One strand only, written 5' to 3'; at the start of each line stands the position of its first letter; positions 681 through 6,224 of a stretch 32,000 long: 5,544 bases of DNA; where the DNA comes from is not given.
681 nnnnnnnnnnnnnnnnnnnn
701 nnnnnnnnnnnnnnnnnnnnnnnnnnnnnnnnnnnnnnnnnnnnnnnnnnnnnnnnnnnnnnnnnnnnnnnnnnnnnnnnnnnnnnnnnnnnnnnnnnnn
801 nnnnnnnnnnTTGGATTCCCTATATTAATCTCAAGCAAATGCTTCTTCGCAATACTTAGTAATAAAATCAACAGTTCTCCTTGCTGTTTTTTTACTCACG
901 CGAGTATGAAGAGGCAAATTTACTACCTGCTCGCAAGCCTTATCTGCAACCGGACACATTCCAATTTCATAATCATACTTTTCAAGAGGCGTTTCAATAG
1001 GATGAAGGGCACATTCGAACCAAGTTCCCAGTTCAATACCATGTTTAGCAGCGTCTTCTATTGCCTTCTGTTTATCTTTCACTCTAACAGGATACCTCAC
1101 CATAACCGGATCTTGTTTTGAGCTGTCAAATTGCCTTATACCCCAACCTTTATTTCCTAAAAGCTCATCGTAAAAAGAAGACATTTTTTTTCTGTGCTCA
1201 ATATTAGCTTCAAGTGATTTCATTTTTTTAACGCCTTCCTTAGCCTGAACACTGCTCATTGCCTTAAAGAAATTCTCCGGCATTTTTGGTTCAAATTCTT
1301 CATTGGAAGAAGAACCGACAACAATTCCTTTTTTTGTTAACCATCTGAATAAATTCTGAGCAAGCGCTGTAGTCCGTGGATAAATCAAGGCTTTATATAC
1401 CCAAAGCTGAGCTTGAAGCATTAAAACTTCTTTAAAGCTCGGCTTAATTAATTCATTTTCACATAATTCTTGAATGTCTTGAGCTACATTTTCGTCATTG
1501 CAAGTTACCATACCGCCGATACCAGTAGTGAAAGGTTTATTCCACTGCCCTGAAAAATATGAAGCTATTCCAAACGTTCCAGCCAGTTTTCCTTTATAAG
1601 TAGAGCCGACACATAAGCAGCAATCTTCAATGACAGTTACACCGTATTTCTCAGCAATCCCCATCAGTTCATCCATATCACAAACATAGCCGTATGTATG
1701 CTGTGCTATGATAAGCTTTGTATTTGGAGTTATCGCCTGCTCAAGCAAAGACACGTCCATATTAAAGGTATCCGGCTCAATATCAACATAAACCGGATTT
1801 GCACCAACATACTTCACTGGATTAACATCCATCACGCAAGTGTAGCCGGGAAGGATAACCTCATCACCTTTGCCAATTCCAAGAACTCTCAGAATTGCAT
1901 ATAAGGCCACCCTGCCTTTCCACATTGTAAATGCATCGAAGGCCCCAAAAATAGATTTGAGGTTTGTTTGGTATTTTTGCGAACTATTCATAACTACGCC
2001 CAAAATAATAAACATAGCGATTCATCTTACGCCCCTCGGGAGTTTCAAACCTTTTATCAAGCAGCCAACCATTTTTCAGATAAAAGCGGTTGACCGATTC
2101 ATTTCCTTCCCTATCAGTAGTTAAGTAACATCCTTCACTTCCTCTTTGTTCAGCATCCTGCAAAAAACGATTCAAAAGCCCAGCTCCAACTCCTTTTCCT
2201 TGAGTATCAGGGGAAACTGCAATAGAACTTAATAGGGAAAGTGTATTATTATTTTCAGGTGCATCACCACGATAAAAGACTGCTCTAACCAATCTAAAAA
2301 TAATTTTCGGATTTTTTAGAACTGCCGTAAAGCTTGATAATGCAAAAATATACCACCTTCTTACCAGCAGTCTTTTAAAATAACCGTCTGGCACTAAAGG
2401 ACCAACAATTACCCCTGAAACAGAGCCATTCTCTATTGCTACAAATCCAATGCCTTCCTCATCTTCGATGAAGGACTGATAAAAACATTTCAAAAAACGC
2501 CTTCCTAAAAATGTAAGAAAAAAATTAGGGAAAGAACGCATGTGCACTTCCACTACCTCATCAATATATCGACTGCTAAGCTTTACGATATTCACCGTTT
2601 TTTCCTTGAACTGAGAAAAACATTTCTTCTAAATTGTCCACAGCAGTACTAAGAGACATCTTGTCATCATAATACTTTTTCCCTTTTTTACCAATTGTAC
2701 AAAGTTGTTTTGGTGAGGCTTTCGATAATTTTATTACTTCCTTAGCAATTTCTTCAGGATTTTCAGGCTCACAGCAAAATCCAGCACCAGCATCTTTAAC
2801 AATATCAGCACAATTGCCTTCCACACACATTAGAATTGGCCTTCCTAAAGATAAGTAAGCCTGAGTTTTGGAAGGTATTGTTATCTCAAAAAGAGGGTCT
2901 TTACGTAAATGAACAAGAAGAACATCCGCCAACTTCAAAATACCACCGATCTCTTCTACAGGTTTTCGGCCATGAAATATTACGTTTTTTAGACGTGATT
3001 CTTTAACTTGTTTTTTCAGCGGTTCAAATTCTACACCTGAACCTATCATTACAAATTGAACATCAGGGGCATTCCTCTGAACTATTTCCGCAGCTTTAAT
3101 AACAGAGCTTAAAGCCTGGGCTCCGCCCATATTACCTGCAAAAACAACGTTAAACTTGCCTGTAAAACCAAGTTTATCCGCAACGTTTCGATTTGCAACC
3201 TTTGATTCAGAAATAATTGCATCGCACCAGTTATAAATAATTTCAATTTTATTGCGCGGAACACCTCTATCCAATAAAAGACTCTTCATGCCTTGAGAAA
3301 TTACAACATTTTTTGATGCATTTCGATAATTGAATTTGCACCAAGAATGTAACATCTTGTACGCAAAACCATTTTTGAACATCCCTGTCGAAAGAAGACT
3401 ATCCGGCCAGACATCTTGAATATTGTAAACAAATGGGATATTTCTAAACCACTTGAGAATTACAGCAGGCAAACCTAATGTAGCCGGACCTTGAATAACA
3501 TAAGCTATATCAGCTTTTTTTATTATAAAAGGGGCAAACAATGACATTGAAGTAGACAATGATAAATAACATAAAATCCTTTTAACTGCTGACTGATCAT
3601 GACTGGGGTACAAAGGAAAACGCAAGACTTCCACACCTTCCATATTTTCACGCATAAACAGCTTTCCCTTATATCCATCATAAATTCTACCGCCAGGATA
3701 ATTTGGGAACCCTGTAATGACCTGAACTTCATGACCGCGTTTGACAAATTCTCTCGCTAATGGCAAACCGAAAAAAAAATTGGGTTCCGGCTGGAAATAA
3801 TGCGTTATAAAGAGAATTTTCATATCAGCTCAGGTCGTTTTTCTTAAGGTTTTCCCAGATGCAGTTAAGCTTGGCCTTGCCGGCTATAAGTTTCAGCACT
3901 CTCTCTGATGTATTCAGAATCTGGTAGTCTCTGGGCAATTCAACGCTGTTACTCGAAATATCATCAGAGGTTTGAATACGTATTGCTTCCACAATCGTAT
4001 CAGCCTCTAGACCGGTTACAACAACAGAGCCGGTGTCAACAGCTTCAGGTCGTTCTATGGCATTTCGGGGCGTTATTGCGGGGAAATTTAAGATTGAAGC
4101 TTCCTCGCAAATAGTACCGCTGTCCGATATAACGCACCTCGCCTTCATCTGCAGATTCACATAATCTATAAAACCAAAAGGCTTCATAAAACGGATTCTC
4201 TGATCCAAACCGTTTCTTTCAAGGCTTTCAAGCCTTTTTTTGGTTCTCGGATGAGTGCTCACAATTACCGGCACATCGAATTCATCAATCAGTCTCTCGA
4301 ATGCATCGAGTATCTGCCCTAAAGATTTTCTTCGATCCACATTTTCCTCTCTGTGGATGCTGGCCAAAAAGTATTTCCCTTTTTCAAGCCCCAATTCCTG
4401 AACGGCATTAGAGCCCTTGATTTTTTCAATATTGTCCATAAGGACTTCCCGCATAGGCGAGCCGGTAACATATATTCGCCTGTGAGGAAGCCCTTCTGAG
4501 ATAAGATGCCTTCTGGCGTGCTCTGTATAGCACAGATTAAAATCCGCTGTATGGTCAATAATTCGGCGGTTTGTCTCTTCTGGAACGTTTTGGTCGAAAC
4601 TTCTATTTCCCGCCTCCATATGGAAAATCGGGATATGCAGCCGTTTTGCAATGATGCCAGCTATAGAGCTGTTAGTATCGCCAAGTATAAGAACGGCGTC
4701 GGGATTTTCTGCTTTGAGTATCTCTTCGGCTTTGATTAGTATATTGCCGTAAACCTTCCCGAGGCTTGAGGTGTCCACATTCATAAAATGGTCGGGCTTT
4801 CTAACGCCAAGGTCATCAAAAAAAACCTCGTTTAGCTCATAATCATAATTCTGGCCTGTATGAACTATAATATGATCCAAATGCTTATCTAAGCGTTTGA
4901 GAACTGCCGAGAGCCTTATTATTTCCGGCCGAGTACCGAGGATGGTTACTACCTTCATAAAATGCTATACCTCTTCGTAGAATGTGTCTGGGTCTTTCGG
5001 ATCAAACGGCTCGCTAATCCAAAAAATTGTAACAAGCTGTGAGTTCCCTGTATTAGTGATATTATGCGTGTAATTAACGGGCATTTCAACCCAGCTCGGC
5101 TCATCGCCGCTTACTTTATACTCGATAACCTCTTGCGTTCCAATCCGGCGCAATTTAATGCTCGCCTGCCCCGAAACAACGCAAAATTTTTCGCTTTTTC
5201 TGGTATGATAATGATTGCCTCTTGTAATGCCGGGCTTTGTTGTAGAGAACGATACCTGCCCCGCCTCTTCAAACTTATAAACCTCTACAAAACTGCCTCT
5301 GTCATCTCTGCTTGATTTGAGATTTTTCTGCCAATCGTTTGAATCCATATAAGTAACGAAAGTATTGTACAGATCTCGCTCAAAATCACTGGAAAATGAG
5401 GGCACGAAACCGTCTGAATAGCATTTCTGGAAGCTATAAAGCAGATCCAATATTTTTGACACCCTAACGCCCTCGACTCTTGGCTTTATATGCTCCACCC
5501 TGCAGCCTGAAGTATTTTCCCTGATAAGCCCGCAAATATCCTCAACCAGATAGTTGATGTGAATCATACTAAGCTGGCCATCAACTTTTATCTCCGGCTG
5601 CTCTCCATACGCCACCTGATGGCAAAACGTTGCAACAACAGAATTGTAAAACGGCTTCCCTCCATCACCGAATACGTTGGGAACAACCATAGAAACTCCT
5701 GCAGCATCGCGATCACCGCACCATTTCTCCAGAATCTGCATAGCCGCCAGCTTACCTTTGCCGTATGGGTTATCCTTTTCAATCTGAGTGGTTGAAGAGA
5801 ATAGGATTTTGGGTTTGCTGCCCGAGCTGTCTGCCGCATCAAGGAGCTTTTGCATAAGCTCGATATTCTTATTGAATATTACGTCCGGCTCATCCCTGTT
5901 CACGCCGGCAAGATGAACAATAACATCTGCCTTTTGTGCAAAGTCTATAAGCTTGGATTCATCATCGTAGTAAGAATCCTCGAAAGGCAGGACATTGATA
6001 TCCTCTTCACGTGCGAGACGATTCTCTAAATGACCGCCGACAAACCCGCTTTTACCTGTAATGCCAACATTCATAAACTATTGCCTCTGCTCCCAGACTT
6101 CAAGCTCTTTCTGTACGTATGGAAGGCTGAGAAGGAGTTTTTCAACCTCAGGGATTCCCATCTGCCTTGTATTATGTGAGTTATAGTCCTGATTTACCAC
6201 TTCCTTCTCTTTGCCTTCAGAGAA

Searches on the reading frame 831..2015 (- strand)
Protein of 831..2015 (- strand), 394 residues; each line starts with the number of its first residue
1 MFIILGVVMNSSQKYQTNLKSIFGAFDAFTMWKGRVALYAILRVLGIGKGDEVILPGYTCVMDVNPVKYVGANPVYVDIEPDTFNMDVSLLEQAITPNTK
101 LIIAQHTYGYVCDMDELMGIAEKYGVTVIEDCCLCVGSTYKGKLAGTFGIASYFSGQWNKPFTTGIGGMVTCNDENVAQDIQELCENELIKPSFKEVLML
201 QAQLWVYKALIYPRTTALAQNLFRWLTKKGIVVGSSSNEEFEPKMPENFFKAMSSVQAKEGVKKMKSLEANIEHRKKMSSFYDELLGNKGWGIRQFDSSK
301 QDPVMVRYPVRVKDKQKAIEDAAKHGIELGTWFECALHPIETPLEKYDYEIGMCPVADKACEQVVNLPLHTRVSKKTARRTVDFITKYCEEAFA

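Call 9: search_protein_families(library=pfam, proteins=[window:831-2015:-], max_evalue=0.00001)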
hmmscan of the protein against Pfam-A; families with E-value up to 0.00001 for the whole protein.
window:831-2015:- (394 aa): 1 family
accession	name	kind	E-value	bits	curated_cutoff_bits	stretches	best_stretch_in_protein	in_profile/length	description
PF01041.23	DegT_DnrJ_EryC1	-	1.3e-68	232.3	19.8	2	12-186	26-200/360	DegT/DnrJ/EryC1/StrS aminotransferase family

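Call 71: search_protein_families(library=ncbifam, proteins=[window:831-2015:-], max_evalue=1e-10)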
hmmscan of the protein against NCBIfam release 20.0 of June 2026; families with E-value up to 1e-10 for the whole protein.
window:831-2015:- (394 aa): 7 families
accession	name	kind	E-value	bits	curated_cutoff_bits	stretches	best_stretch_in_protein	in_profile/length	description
TIGR03588.1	PseC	equivalog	3e-43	148.2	423.5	1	13-207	33-232/380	UDP-4-amino-4,6-dideoxy-N-acetyl-beta-L-altrosamine transaminase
TIGR04181.1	NHT_00031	hypoth_equivalog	3.3e-43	147.9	420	1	14-185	34-221/359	LegC family aminotransferase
NF008687.0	PRK11706.1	equivalog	1.4e-40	139.2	375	1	38-180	59-201/375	dTDP-4-amino-4,6-dideoxygalactose transaminase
NF008658.2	PRK11658.1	equivalog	8.1e-37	126.8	631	1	12-184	35-206/379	UDP-4-amino-4-deoxy-L-arabinose aminotransferase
TIGR02379.1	ECA_wecE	subfamily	5.6e-36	124.1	434.85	1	44-180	65-202/376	dTDP-4-amino-4,6-dideoxy-D-glucose transaminase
NF011936.0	PRK15407.1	equivalog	1.4e-30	106.4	423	1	47-182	110-245/440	lipopolysaccharide biosynthesis protein RfbH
TIGR04427.1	PLP_DesI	equivalog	1.8e-29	103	650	1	15-184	57-224/390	dTDP-4-dehydro-6-deoxyglucose aminotransferase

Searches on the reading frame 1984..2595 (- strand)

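Call 9: search_protein_families(library=pfam, proteins=[window:1984-2595:-], max_evalue=0.00001)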
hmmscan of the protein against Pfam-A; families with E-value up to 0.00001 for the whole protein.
window:1984-2595:- (203 aa): 2 families
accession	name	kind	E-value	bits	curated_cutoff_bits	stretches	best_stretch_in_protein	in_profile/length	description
PF00583.31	Acetyltransf_1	-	1.1e-11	45.5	20.7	1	122-177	62-116/116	Acetyltransferase (GNAT) family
PF13508.13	Acetyltransf_7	-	1.8e-08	35.1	27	1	119-177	29-82/84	Acetyltransferase (GNAT) domain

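Call 71: search_protein_families(library=ncbifam, proteins=[window:1984-2595:-], max_evalue=1e-10)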
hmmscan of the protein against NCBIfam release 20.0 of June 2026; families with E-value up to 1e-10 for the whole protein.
window:1984-2595:- (203 aa): 0 families

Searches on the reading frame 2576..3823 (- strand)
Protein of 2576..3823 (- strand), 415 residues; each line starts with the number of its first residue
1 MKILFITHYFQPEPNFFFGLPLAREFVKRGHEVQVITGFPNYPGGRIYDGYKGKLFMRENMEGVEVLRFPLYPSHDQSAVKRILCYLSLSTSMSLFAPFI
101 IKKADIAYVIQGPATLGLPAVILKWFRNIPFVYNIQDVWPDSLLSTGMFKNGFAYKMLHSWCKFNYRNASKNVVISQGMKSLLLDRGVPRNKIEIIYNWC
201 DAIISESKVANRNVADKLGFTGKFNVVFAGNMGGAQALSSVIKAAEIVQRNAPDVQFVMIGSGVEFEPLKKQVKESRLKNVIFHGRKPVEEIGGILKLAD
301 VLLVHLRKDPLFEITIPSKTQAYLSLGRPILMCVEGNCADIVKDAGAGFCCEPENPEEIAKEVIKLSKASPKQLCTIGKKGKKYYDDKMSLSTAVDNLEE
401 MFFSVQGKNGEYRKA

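Call 9: search_protein_families(library=pfam, proteins=[window:2576-3823:-], max_evalue=0.00001)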
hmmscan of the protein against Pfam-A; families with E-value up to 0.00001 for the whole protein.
window:2576-3823:- (415 aa): 4 families
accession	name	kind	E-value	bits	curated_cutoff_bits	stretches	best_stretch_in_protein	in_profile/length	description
PF00534.26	Glycos_transf_1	-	3.5e-19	69.4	26.4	1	220-382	11-170/172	Glycosyl transferases group 1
PF13579.12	Glyco_trans_4_4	-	2e-17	64.5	29.7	1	22-199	10-158/158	Glycosyl transferase 4-like domain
PF13692.12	Glyco_trans_1_4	-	1.4e-15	58.3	27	1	224-367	2-140/142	Glycosyl transferases group 1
PF13439.12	Glyco_transf_4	-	1.8e-14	54.6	28.5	1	22-201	11-167/170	Glycosyltransferase Family 4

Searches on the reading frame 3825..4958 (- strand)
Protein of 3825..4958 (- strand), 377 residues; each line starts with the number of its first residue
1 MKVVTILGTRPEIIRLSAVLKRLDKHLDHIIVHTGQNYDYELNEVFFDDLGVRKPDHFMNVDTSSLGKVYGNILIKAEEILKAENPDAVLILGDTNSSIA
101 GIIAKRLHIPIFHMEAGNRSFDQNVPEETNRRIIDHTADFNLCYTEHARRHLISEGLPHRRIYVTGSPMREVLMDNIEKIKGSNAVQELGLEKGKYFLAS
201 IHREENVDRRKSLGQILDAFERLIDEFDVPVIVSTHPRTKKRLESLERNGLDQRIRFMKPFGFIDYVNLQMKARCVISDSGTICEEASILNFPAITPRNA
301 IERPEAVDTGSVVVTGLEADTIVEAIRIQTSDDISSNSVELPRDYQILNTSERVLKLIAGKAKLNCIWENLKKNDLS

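Call 9: search_protein_families(library=pfam, proteins=[window:3825-4958:-], max_evalue=0.00001)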
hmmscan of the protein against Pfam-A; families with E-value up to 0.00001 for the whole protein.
window:3825-4958:- (377 aa): 1 family
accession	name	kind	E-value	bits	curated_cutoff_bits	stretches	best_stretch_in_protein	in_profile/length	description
PF02350.25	Epimerase_2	-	5.1e-95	318.7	30.6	1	24-358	6-346/347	UDP-N-acetylglucosamine 2-epimerase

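Call 54: search_protein_families(library=ncbifam, proteins=[window:3825-4958:-], max_evalue=0.00001)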
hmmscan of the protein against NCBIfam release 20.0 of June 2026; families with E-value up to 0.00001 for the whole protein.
window:3825-4958:- (377 aa): 3 families
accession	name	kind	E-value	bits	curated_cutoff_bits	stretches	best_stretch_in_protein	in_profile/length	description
TIGR00236.1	wecB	equivalog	7.6e-79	265.5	210.15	1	1-339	1-343/366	non-hydrolyzing UDP-N-acetylglucosamine 2-epimerase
TIGR03568.1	NeuC_NnaA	equivalog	3.3e-25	88.7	235.9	1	2-358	2-365/365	UDP-N-acetylglucosamine 2-epimerase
NF010135.0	PRK13609.1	equivalog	6.5e-06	25.3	500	0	131-296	141-298/388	diglucosyl diacylglycerol synthase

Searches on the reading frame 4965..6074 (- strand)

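Call 9: search_protein_families(library=pfam, proteins=[window:4965-6074:-], max_evalue=0.00001)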
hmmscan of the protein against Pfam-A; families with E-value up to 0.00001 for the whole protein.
window:4965-6074:- (369 aa): 2 families
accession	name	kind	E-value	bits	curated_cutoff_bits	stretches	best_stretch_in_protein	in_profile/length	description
PF14667.12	Polysacc_synt_C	-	4.5e-49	165.6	28.7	1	256-365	2-111/111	Polysaccharide biosynthesis C-terminal domain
PF01370.27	Epimerase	-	1.4e-16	61.1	20.9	1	5-166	3-205/240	NAD dependent epimerase/dehydratase family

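Call 54: search_protein_families(library=ncbifam, proteins=[window:4965-6074:-], max_evalue=0.00001)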
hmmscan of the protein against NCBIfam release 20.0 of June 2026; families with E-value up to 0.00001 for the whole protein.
window:4965-6074:- (369 aa): 1 family
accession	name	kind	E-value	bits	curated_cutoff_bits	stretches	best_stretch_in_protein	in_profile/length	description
NF047837.1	UDPAcbARedWbcJ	equivalog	3.3e-78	263.2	500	1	1-367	1-366/372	UDP-2-acetamido-2,6-beta-L-arabino-hexul-4-ose reductase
